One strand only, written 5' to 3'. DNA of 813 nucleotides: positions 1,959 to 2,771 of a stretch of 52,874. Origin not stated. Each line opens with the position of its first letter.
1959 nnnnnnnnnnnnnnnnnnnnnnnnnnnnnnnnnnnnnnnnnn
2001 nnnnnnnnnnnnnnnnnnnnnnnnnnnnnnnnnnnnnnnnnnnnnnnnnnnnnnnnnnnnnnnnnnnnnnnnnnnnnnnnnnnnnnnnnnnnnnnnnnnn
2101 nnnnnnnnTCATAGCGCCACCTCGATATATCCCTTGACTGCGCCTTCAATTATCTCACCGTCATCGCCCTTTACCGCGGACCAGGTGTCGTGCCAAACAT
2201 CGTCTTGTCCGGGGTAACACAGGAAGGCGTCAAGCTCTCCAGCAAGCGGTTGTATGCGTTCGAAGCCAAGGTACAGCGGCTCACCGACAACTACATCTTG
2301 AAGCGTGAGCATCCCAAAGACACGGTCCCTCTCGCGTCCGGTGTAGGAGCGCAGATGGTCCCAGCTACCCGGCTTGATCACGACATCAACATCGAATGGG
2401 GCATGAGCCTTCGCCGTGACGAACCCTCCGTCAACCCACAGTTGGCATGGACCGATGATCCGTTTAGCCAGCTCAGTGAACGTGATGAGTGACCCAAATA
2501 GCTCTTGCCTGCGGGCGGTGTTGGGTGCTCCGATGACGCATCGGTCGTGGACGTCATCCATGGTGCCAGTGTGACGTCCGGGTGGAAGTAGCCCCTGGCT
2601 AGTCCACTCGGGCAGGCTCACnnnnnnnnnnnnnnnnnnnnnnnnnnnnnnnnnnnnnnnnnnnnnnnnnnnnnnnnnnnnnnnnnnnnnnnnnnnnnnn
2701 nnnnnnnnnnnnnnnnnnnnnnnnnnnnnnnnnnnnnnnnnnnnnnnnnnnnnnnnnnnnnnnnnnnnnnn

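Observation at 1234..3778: Tightly coupled three-gene leftward operon between integrase and the early promoter: candidate undescribed lysogeny-expressed defence/exclusion system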

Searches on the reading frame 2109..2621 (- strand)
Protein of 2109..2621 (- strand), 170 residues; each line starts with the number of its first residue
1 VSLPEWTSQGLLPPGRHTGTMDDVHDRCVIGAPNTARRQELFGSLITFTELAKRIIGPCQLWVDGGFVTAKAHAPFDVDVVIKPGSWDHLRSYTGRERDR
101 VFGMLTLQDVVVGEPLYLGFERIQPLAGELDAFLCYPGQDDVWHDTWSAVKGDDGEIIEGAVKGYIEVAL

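Call 3: search_protein_families(library=pfam, proteins=[window:2109-2621:-], max_evalue=0.1)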
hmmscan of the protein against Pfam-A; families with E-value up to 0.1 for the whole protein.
window:2109-2621:- (170 aa): 1 family
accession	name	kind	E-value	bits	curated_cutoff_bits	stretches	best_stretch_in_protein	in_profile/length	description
PF22014.2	DUF6932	-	6e-18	66.1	27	1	4-168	1-141/142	Family of unknown function (DUF6932)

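Call 4: search_protein_families(library=padloc, proteins=[window:2109-2621:-], max_evalue=0.1)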
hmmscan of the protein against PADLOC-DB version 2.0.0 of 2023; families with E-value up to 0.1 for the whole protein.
window:2109-2621:- (170 aa): 1 family
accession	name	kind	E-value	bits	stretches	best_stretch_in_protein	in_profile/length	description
PDLC04744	PDC-M63A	-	3.9e-11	41.2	1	10-83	8-80/152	-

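Call 5: search_protein_families(library=phrogs, proteins=[window:2109-2621:-], max_evalue=0.01)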
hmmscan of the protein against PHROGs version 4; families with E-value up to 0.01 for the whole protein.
window:2109-2621:- (170 aa): 1 family
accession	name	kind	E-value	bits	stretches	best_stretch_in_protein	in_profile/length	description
phrog_9194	-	unknown function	1.4e-09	39.1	1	2-82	5-80/156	-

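Call 7: search_protein_families(library=ncbifam, proteins=[window:2109-2621:-], max_evalue=0.1)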
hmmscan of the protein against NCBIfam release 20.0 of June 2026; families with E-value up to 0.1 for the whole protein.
window:2109-2621:- (170 aa): 1 family
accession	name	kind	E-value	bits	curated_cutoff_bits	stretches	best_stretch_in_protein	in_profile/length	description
TIGR03731.1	lantibio_gallid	subfamily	0.062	13.4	29.3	0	4-20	23-39/48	gallidermin/nisin family lantibiotic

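Call 20: search_solved_structures(query=window:2109-2621:-, max_evalue=10)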
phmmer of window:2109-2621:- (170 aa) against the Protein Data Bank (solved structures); distinct sequences matched with E-value up to 10: 0.

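Call 24: find_homologous_proteins(query=window:2109-2621:-)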
Query window:2109-2621:- (170 aa): 24 proteins with E <= 0.001 among 83 candidates.
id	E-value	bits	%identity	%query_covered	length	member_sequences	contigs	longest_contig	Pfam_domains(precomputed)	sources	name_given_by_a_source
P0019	5.4e-114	396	100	100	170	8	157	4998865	PF22014.3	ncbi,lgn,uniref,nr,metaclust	ncbi:Uncharacterised protein [Mycobacteroides abscessus]|uniref:Uncharacterized protein n=3 Tax=root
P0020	1.3e-96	340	85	99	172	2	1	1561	PF22014.3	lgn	-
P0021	7.9e-94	330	80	100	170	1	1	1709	PF22014.3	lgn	-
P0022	3.7e-89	315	77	100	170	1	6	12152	PF22014.3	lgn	-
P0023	1.7e-80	287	69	99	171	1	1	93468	PF22014.3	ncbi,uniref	ncbi:DUF6932 family protein [Gordonia alkaliphila]|uniref:Uncharacterized protein n=1 Tax=Gordonia a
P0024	1.1e-63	232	58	99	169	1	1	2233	PF22014.3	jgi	jgi:hypothetical protein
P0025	4.2e-52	194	54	99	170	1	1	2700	PF22014.3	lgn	-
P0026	1.3e-46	177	47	99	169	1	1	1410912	PF22014.3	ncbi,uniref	ncbi:DUF6932 family protein [Fodinicola acaciae]|uniref:DUF6932 family protein n=1 Tax=Fodinicola ac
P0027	7.8e-46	174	48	99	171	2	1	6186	PF22014.3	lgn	-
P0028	1.5e-45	173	45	99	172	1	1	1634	PF22014.3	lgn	-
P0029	2.7e-43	166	58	70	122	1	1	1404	PF22014.3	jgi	jgi:hypothetical protein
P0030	5.9e-43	165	47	99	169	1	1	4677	PF22014.3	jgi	jgi:Family of unknown function (DUF6932)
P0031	8.9e-41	158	44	99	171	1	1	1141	PF22014.3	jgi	jgi:hypothetical protein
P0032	9.9e-41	157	44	100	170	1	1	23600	PF22014.3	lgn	-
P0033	1.1e-40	157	42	99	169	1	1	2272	PF22014.3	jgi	jgi:hypothetical protein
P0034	4.7e-40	155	41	99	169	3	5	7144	PF22014.3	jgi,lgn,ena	jgi:hypothetical protein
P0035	5.3e-40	155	44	99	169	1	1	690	PF22014.3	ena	-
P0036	1.3e-39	154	44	99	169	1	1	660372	PF22014.3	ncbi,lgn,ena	-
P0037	2.3e-39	153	48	100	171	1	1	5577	PF22014.3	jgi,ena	-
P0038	1.6e-36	144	41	94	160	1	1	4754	PF22014.3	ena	-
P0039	1.4e-35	141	42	100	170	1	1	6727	PF22014.3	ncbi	-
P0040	1.8e-34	137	42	99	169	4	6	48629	PF22014.3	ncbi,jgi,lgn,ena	-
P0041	4.4e-34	136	47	99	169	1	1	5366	PF22014.3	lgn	-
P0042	3.3e-26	110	39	99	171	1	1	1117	PF22014.3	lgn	-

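Call 29: find_encoding_contigs(protein=P0026, flank=5000, max_places=1)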
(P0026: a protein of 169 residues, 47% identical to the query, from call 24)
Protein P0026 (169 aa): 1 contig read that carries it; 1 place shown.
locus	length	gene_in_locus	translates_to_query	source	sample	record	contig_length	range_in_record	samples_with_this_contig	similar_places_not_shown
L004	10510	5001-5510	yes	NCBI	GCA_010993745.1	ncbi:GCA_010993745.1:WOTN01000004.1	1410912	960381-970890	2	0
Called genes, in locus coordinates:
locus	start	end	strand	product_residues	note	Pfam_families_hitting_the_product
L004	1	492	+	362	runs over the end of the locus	PF02492:cobW, PF03308:MeaB (faint)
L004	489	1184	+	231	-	PF00230:MIP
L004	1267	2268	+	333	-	PF04542:Sigma70_r2, PF08281:Sigma70_r4_2, PF12680:SnoaL_2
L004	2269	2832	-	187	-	PF01872:RibD_C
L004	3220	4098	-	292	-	PF01609:DDE_Tnp_1 (weak), PF13701:DDE_Tnp_1_4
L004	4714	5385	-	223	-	-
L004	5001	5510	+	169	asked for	PF22014:DUF6932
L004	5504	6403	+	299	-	-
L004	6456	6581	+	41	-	-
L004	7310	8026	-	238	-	-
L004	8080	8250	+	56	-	PF06224:AlkZ-like (weak)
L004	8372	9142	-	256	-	PF00561:Abhydrolase_1, PF12697:Abhydrolase_6, PF12146:Hydrolase_4 (weak)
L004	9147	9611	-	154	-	PF05899:Cupin_3 (faint), PF11699:CENP-C_C (weak), PF02311:AraC_binding, PF07883:Cupin_2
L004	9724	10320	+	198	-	PF00440:TetR_N (weak)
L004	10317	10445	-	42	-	-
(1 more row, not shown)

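Call 30: find_encoding_contigs(protein=P0036, flank=5000, max_places=1)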
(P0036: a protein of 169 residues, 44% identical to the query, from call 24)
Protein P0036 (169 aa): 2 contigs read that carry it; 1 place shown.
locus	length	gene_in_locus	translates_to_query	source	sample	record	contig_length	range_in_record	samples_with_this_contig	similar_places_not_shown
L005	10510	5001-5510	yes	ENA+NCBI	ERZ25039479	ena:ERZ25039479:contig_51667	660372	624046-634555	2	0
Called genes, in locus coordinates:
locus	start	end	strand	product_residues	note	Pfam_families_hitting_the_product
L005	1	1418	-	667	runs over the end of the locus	-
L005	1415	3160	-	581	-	-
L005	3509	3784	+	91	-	-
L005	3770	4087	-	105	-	-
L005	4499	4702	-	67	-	-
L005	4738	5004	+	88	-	PF00392:GntR, PF13545:HTH_Crp_2 (weak), PF13730:HTH_36 (weak), PF08279:HTH_11 (weak)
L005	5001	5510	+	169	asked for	PF22014:DUF6932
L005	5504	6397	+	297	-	-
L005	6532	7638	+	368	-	PF01609:DDE_Tnp_1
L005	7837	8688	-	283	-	PF07702:UTRA (faint)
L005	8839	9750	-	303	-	PF00528:BPD_transp_1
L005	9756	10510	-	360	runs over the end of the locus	PF00528:BPD_transp_1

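Call 31: find_encoding_contigs(protein=P0040, flank=5000, max_places=2)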
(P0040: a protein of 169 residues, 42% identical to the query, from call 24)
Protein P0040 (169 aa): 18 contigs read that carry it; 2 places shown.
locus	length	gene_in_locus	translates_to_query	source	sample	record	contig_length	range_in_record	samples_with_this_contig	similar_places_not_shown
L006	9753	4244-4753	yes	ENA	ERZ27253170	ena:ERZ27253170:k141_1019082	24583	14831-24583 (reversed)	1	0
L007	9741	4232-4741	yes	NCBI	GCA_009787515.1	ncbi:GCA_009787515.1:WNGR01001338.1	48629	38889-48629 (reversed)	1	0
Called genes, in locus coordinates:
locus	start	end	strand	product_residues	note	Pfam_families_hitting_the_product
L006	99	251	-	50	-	PF18029:Glyoxalase_6 (weak)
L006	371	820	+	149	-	-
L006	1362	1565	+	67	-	PF00313:CSD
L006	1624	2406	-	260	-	PF00561:Abhydrolase_1, PF12697:Abhydrolase_6, PF12146:Hydrolase_4, PF12695:Abhydrolase_5 (faint), PF08386:Abhydrolase_4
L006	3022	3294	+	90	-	PF13031:DUF3892 (weak)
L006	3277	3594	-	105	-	-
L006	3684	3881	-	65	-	-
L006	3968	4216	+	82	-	PF00392:GntR, PF02082:Rrf2 (weak)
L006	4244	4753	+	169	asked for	PF22014:DUF6932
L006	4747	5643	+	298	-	-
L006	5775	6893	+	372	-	PF01609:DDE_Tnp_1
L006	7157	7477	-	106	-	-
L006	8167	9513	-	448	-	PF10009:DUF2252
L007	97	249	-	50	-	PF18029:Glyoxalase_6 (weak)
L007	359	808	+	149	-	-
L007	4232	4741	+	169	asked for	PF22014:DUF6932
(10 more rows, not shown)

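Call 44: search_solved_structures(query=A2, max_evalue=10, show_alignments=2)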
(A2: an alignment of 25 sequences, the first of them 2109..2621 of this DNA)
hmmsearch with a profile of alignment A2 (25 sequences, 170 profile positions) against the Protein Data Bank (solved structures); distinct sequences matched with E-value up to 10: 6.
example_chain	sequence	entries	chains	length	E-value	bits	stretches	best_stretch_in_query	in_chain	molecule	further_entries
1te4_A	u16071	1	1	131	0.89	12.7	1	7-75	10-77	conserved protein MTH187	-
6tb3_BW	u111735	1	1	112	1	12.5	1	20-66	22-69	General negative regulator of transcription subunit 5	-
3zlh_A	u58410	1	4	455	1.6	11.9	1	7-34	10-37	ENOLASE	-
3zlf_A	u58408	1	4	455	1.6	11.9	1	7-34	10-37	ENOLASE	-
3zlg_A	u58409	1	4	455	1.6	11.9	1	7-34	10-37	ENOLASE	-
6ae1_A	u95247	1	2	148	1.8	11.7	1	7-48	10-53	CRISPR-associated protein, TM1810 family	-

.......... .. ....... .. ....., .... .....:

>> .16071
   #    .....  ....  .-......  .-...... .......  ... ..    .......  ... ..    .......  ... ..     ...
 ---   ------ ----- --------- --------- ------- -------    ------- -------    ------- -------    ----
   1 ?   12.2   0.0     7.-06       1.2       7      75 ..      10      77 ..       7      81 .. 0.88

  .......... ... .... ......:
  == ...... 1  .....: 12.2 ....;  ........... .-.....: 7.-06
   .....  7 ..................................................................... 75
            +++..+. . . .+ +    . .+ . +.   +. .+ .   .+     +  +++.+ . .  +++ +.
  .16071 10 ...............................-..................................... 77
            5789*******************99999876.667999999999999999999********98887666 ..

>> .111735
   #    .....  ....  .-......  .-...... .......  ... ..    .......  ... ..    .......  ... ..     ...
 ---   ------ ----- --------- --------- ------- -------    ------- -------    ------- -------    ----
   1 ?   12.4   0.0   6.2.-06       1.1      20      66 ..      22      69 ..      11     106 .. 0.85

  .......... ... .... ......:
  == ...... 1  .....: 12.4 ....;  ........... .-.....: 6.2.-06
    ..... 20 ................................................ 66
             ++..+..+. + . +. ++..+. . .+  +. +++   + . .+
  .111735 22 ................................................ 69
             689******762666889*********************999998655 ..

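Call 50: search_dna_similar(query=window:2109-2621:-, collection=phages, mode=protein, max_rows=30, max_evalue=0.001)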
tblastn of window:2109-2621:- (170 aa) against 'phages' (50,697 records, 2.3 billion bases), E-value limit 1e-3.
Records with a match: 4; places in all: 4; records where one place covers at least 80% of the query: 2.
Best place of each record, by identity: >=99% 1; <60% 3.
By first word of the organism name: Erwinia 2; Mycobacterium 1; Gordonia 1.
By host as written in the record: Erwinia horticola 2; Mycobacterium abscessus GD58 1; Gordonia terrae NRRL B-16283 1.
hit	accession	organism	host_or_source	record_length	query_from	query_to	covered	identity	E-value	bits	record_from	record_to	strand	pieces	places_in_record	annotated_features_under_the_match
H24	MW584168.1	Mycobacterium phage prophi58-1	Mycobacterium abscessus GD58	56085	1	170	100%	99.4%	1e-109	348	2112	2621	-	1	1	3: nucleotidyltransferase | 4: immunity repressor | 2: hypothetical protein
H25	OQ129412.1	Gordonia phage Holliday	Gordonia terrae NRRL B-16283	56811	10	168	94%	28.7%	7e-10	62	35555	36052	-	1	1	53: hypothetical protein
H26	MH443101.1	Erwinia phage vB_EhrS_59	Erwinia horticola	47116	11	82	42%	34.2%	2e-4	47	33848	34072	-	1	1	hypothetical protein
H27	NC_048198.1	Erwinia phage vB_EhrS_59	Erwinia horticola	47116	11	82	42%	34.2%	2e-4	47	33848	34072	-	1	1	hypothetical protein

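Call 52: get_annotated_region(hit=H25, flank=4000)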
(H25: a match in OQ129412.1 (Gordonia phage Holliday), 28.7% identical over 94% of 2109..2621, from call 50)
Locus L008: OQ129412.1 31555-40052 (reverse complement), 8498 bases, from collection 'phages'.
description: Gordonia phage Holliday, complete genome.
organism: Gordonia phage Holliday (NCBI taxid 3050407)
taxonomy: Viruses; Duplodnaviria; Heunggongvirae; Uroviricota; Caudoviricetes; Langleyhallvirinae; Getalongvirus
host: Gordonia terrae NRRL B-16283; source: soil; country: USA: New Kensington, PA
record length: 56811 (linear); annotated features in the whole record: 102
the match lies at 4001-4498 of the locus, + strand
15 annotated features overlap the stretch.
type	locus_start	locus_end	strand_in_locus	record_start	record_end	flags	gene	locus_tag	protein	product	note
CDS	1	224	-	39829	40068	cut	61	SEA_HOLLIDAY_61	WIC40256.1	hypothetical protein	-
CDS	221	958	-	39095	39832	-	60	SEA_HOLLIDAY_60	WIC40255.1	GIY-YIG endonuclease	-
CDS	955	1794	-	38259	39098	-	59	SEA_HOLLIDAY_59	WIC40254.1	antirepressor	-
CDS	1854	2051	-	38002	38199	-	58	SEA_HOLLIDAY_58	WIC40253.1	hypothetical protein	-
CDS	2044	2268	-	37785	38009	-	57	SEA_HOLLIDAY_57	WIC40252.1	hypothetical protein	-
CDS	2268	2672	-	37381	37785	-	56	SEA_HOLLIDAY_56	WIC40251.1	GIY-YIG endonuclease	-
CDS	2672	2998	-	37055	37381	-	55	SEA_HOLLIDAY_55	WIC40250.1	helix-turn-helix transcriptional regulator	-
CDS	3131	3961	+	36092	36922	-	54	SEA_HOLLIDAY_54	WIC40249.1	immunity repressor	-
CDS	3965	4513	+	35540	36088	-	53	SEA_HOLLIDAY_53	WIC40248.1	hypothetical protein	-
CDS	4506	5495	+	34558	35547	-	52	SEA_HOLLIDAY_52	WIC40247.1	hypothetical protein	-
CDS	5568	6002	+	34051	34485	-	51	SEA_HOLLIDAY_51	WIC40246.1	metalloprotease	-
CDS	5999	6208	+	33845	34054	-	50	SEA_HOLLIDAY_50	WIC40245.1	helix-turn-helix DNA binding protein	-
CDS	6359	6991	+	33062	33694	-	49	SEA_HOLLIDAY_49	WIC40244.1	HNH endonuclease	-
CDS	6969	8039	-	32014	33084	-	48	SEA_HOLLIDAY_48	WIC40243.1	tyrosine integrase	-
CDS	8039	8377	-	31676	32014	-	47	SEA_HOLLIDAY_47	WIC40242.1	hypothetical protein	-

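Call 53: get_annotated_region(hit=H26, flank=3000)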
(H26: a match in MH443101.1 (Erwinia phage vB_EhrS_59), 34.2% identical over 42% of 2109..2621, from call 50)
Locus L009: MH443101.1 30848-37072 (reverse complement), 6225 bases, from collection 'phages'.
description: Erwinia phage vB_EhrS_59, complete genome.
organism: Erwinia phage vB_EhrS_59 (NCBI taxid 2283025)
taxonomy: Viruses; Duplodnaviria; Heunggongvirae; Uroviricota; Caudoviricetes; Feofaniavirus; Feofaniavirus Eho59
host: Erwinia horticola; source: -; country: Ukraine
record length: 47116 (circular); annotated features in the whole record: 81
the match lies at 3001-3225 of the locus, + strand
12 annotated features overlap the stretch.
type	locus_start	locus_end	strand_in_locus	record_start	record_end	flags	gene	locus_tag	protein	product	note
CDS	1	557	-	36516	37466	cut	-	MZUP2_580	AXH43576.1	DNA replication protein O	Partial hit YP_009147497.1 replication protein O [Enterobacteria phage SfI]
CDS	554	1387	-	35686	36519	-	-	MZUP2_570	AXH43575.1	transcriptional regulator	CD: parB_part TIGR00180 ParB/RepB/Spo0J family partition protein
CDS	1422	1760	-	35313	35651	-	-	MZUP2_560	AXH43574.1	repressor protein CII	HHPred: 1ZS4_D Regulatory protein CII/DNA Complex; HELIX-TURN-HELIX {Enterobacteria phage lambda}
CDS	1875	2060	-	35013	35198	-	-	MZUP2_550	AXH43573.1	regulatory protein cro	CD: P22_Cro pfam14549 DNA-binding transcriptional regulator Cro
regulatory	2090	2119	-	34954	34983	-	-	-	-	promoter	host promoter with sequence similarity to TTGACA-N17-TATAAT with 2 bp mismatch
CDS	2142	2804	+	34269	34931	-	-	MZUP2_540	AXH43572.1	repressor protein CI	YP_007004310.1 repressor protein [Enterobacteria phage IME10]; many CDs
CDS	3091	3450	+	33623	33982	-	-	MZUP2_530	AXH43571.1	hypothetical protein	-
CDS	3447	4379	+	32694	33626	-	-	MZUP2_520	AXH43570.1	hypothetical protein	-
CDS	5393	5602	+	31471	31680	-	-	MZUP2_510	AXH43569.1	hypothetical protein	-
CDS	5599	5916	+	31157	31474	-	-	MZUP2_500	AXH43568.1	regulatory protein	HHPred: 5LM7_F Transcription termination/antitermination protein NusA, N; Transcription regulation antitermination Nus ...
CDS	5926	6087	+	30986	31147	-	-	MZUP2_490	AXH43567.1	hypothetical protein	-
CDS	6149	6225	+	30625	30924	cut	-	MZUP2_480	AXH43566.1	transcription antiterminator protein N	YP_007947966.1 early transcription antiterminator protein N [Enterobacteria phage phi80]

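Call 56: search_protein_families(library=padloc, proteins=[L008:3965-4513:+, L008:4506-5495:+, L009:3447-4379:+, L009:3091-3450:+, L005:5504-6397:+], max_evalue=0.01)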
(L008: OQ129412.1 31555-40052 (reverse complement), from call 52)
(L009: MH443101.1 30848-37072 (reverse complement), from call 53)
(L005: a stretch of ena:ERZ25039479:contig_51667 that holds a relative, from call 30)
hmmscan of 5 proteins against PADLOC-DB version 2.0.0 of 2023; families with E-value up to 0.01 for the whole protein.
L008:3965-4513:+ (182 aa): 1 family
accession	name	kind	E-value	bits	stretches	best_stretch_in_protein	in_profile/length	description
PDLC04744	PDC-M63A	-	7.7e-08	30.5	1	25-103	18-92/152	-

L008:4506-5495:+ (329 aa): 0 families

L009:3447-4379:+ (310 aa): 7 families
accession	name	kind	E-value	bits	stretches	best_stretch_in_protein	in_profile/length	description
PDLC04751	PDC-M63B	-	1.6e-43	147.4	1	1-304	1-301/307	-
PDLC04749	PDC-M63B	-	1.2e-41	140.8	1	28-307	25-303/309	-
PDLC04747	PDC-M63B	-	2.1e-37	127.1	1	6-306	3-305/309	-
PDLC04750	PDC-M63B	-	1.8e-27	94.5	1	15-287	20-290/313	-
PDLC04748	PDC-M63B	-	2.4e-23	80.5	1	28-309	28-309/326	-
PDLC04746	PDC-M63B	-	1.1e-20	72.2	1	27-295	23-291/306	-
PDLC04575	PDC-M32A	-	0.0055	13.8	1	62-162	4-111/375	-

L009:3091-3450:+ (119 aa): 2 families
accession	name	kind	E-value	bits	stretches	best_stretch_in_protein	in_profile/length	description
PDLC04744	PDC-M63A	-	1.9e-31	107.1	1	7-118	41-148/152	-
PDLC04745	PDC-M63A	-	3.9e-12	44.9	1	19-117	29-123/133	-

L005:5504-6397:+ (297 aa): 0 families

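Call 57: predict_structure(alignment_id=A4)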
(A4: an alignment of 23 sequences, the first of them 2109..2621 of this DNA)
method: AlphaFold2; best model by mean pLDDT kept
length: 170 residues; sequences in the alignment: 23
mean_pLDDT: 94.1   pTM: 0.87
mean pLDDT of the five models: 94.1, 93.4, 93.4, 88.2, 88.0
residues with pLDDT >= 90: 149; 70-90: 20; 50-70: 1; < 50: 0
segments of 3 or more residues with pLDDT < 50: none
pLDDT, mean of each block of 10 residues (from residue 1): 90 96 97 97 98 96 95 94 96 96 93 83 93 96 94 88 95
secondary structure, 60 per line:
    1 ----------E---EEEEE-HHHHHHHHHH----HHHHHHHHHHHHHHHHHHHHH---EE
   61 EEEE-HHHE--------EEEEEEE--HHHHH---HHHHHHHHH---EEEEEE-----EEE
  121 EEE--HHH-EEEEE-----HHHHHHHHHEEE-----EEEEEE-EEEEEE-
elements in order: E15-19 H21-30 H35-55 E59-64 E78-84 H87-91 H95-103 E107-112 E118-123 E130-134 H140-148 E149-151 E157-162 E164-169

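Call 88: find_related_loci(query=A4, collection=viral_contigs, flank=5000)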
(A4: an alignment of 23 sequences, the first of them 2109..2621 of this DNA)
Query A4 (170 aa) in viral_contigs; peptide patterns used: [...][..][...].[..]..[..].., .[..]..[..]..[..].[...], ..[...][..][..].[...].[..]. (x = any residue, [..] = any of these).
148 stretches matched a pattern; 66 encode a relative of the query (tblastn E <= 1e-3); 66 distinct loci.
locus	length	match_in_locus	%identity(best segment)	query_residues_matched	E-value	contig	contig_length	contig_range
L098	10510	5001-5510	99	1-170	3e-113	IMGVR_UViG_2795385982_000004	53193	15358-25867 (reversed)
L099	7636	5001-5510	47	1-170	3e-54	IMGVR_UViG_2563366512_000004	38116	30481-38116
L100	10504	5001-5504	43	1-168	6e-43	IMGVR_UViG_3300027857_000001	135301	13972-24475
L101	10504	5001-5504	43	1-168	6e-43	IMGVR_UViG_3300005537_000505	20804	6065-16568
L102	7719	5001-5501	42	3-170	4e-40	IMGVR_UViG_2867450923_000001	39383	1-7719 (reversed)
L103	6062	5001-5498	45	8-168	9e-35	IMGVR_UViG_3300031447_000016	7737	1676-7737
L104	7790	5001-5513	39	1-170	5e-33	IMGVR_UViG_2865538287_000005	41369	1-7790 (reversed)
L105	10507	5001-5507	38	1-170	2e-33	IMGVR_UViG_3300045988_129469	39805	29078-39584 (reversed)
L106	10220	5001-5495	38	10-170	1e-24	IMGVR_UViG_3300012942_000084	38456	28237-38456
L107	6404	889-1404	34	3-170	5e-18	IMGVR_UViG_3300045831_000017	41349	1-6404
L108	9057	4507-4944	30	10-170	3e-14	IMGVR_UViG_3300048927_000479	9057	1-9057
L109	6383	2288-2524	36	3-82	4e-12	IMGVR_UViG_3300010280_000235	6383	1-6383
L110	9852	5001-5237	36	3-82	4e-12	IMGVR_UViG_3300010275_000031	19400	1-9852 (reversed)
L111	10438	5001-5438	30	10-170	5e-12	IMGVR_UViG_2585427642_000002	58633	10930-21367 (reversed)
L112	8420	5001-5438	30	10-170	5e-12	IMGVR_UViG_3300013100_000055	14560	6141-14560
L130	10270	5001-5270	31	6-82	3e-7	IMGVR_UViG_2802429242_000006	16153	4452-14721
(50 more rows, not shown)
